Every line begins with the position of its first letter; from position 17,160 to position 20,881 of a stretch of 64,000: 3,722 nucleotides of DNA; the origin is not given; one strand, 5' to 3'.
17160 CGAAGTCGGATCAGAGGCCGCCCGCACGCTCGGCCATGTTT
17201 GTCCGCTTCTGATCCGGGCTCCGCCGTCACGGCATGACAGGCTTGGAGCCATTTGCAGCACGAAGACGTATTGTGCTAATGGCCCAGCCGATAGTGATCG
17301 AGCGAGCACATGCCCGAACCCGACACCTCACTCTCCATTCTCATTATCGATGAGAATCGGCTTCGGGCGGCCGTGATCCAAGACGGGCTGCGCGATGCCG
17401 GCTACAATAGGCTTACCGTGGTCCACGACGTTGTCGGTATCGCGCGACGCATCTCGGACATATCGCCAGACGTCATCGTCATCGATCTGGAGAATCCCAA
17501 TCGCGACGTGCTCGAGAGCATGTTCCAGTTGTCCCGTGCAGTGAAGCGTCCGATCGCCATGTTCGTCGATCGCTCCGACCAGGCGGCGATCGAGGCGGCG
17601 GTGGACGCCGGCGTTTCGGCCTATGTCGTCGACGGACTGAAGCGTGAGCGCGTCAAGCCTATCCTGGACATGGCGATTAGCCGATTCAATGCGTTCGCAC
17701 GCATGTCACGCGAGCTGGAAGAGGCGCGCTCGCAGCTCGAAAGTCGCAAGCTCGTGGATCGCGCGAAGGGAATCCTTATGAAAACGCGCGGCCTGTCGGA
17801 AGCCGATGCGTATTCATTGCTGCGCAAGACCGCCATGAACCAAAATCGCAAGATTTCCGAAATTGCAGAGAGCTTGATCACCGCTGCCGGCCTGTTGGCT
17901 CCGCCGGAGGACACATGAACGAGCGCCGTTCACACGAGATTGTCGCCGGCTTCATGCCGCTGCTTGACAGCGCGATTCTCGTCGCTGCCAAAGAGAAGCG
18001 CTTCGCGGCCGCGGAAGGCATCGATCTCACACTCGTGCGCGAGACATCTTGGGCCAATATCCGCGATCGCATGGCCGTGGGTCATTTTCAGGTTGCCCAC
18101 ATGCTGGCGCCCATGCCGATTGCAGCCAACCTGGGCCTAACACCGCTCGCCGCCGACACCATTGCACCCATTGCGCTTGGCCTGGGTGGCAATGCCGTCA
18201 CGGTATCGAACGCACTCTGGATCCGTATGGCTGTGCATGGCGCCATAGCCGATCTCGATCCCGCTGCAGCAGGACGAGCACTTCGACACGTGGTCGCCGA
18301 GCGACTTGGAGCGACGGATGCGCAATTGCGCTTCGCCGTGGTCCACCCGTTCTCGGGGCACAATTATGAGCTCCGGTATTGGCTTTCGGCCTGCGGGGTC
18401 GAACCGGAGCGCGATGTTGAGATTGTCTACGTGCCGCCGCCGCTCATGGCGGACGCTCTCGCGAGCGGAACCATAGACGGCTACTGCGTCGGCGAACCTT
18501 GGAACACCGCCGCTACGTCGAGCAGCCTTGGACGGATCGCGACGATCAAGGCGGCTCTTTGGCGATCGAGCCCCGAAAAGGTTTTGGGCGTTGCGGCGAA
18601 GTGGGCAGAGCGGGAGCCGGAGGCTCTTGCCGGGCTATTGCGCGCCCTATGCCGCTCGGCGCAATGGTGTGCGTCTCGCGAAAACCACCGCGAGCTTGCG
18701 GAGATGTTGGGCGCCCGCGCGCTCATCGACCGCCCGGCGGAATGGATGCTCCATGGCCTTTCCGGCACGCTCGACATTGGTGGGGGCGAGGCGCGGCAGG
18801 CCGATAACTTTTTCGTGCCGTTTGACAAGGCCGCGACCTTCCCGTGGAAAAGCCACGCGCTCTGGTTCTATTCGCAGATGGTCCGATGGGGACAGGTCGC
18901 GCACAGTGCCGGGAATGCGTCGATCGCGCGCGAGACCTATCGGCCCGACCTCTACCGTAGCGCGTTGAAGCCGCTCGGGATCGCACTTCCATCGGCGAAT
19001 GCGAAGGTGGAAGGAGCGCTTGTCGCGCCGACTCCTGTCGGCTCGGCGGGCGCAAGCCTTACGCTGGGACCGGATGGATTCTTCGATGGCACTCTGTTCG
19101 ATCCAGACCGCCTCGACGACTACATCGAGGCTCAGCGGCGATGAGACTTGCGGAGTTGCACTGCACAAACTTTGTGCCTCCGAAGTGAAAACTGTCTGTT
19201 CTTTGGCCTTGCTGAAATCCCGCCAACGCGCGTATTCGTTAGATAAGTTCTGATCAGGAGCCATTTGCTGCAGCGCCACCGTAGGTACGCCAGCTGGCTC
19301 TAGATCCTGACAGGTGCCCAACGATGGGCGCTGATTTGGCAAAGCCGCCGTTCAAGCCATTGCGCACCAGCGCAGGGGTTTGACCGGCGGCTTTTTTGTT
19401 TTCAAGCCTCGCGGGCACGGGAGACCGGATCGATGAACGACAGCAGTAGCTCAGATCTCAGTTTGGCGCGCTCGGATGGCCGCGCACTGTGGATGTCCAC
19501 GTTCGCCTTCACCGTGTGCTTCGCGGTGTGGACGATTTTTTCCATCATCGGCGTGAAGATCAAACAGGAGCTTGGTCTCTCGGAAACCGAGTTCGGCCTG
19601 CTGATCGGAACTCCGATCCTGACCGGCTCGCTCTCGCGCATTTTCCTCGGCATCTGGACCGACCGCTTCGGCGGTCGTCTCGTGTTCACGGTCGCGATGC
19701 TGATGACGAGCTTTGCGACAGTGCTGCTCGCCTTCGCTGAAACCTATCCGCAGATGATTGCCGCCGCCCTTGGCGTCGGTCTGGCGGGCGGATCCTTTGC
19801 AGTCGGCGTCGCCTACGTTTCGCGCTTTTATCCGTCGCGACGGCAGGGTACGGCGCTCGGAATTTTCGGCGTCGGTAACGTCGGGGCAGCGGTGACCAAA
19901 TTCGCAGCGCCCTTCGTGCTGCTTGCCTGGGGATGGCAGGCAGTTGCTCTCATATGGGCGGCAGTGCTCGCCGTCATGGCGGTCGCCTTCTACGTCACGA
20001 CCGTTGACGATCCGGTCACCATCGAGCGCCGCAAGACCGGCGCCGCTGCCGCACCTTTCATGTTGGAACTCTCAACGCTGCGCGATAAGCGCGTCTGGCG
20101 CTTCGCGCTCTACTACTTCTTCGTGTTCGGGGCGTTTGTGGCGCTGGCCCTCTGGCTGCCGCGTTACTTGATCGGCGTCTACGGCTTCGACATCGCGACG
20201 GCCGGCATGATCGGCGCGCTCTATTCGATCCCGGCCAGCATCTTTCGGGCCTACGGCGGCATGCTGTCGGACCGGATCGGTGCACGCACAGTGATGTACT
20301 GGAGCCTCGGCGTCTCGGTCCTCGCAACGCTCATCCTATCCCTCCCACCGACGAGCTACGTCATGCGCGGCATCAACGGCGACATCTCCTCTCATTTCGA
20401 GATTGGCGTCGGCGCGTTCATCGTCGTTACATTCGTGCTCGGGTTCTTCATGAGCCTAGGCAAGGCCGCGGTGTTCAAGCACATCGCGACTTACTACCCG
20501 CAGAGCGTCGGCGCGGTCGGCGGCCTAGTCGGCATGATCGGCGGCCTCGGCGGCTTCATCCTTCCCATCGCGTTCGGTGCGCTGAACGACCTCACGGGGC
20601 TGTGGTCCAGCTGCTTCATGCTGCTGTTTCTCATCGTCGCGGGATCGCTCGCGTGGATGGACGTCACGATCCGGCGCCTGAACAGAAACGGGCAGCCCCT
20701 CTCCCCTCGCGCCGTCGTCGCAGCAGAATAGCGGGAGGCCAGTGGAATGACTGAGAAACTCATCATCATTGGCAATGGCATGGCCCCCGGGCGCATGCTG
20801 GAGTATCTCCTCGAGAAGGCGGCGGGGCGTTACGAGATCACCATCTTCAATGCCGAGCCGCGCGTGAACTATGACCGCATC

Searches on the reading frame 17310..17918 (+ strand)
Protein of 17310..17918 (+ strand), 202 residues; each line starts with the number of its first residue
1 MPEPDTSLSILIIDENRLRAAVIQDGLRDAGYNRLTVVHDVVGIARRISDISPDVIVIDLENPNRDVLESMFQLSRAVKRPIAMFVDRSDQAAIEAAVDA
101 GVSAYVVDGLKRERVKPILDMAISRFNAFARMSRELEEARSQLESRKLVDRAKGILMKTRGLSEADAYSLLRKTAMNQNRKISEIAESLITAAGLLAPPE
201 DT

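Call 69: search_protein_families(library=pfam, proteins=[window:17310-17918:+], max_evalue=0.00001)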
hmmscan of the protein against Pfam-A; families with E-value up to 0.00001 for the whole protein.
window:17310-17918:+ (202 aa): 2 families
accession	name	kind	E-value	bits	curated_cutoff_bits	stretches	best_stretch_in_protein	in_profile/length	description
PF03861.19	ANTAR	-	1.2e-21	76.7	27.3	1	137-190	1-54/54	ANTAR domain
PF00072.30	Response_reg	-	1.5e-08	35.2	30.2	1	10-114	1-105/111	Response regulator receiver domain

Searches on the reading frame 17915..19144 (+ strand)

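Call 69: search_protein_families(library=pfam, proteins=[window:17915-19144:+], max_evalue=0.00001)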
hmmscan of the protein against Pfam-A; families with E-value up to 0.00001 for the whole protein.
window:17915-19144:+ (409 aa): 1 family
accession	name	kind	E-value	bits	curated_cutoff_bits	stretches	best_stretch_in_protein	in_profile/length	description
PF13379.11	NMT1_2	-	2e-68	231.4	24.7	1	9-265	8-251/252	NMT1-like family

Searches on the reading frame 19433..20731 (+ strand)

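Call 69: search_protein_families(library=pfam, proteins=[window:19433-20731:+], max_evalue=0.00001)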
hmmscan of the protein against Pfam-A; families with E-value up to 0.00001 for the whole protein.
window:19433-20731:+ (432 aa): 2 families
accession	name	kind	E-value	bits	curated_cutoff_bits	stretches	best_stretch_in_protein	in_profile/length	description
PF07690.21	MFS_1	-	1.5e-51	175.8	33.4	2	24-308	4-291/347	Major Facilitator Superfamily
PF01306.25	LacY_symp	-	7.2e-07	28.8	24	0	18-131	8-121/413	LacY proton/sugar symporter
